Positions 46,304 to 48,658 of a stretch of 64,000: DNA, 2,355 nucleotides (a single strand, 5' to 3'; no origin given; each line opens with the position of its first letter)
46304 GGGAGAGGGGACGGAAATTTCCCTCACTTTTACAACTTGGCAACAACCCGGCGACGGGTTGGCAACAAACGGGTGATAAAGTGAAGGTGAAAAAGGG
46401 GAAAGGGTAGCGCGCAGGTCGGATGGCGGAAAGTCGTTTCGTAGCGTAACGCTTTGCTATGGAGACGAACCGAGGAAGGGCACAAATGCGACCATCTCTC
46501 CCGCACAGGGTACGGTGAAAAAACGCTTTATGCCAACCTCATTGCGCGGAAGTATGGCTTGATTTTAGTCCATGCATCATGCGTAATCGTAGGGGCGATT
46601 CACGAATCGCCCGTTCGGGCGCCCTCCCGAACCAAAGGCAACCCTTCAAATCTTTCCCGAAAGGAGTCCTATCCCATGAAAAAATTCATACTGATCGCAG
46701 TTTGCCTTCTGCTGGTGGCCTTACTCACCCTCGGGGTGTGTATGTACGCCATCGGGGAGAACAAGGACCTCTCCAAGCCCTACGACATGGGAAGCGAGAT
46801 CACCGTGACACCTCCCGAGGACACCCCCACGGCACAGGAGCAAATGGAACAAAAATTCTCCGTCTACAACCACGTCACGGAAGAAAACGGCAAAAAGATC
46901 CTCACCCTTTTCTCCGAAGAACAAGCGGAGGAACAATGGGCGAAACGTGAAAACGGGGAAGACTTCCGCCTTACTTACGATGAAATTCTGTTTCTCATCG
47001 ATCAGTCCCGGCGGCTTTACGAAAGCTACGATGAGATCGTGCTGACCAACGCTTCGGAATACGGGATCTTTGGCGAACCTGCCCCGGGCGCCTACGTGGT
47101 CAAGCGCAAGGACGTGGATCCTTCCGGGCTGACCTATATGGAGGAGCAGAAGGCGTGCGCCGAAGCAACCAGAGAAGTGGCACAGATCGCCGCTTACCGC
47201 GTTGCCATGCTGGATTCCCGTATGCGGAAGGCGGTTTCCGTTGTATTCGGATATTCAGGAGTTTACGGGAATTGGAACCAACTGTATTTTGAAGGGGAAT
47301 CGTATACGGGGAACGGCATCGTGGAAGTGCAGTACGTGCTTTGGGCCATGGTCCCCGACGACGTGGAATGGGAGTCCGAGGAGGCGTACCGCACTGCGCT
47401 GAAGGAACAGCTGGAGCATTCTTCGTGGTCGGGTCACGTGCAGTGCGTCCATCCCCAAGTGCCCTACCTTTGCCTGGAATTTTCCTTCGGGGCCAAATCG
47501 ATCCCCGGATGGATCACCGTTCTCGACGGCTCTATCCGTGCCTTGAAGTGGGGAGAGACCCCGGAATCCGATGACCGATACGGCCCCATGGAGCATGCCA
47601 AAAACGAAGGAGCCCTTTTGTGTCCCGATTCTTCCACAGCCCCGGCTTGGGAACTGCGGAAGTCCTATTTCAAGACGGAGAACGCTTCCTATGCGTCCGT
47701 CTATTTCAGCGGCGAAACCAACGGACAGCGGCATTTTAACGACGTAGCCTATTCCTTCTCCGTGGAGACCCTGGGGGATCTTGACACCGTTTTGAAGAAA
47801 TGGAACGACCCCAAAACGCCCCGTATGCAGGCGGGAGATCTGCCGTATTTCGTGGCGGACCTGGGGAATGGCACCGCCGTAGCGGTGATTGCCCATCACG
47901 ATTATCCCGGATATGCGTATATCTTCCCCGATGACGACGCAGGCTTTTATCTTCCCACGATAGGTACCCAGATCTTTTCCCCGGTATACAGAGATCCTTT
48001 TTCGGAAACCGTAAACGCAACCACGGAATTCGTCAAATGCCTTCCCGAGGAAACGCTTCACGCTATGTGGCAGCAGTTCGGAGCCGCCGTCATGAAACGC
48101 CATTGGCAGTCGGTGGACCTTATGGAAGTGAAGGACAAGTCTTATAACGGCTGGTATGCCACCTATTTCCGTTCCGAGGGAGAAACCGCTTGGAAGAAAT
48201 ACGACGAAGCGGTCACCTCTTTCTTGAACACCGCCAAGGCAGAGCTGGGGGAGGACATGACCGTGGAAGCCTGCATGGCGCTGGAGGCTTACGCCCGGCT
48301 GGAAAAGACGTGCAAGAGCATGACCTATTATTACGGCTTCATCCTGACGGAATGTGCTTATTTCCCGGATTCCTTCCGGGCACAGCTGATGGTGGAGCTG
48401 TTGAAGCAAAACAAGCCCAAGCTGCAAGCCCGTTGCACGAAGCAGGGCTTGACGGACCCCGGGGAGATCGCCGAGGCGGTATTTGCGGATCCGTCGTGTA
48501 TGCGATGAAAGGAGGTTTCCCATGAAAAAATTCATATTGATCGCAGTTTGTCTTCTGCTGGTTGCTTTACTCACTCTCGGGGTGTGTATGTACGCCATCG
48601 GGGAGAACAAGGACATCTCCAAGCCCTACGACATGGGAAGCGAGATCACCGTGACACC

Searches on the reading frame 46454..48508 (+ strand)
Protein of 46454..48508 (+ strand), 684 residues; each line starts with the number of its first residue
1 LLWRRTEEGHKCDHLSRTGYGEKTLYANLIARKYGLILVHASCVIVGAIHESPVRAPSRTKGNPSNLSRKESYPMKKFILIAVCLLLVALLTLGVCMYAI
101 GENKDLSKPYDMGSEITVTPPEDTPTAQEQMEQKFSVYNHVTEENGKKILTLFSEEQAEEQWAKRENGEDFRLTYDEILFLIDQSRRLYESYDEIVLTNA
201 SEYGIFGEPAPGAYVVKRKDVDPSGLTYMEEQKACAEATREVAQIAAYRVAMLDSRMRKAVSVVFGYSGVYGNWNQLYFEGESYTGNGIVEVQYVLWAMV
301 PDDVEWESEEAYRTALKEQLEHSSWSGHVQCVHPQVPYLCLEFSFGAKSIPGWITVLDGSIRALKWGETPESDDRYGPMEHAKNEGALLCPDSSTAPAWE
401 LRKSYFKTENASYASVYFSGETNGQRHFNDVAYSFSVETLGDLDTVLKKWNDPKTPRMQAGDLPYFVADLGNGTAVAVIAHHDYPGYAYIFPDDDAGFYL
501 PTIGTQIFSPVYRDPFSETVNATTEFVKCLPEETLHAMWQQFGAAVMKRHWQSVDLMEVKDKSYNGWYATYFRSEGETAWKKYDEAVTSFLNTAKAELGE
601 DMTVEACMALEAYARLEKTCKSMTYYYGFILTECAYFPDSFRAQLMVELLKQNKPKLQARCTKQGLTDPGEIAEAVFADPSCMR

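Call 10: search_protein_families(library=pfam, proteins=[window:46454-48508:+], max_evalue=0.001)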
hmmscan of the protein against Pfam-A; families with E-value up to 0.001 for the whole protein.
window:46454-48508:+ (684 aa): 0 families

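Call 59: search_protein_families(library=pfam, proteins=[window:46454-48508:+], max_evalue=0.01)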
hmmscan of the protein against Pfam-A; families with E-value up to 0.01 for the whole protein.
window:46454-48508:+ (684 aa): 1 family
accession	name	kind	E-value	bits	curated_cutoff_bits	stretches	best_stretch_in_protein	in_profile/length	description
PF07179.17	SseB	-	0.0069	17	21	0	139-204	54-114/124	SseB protein N-terminal domain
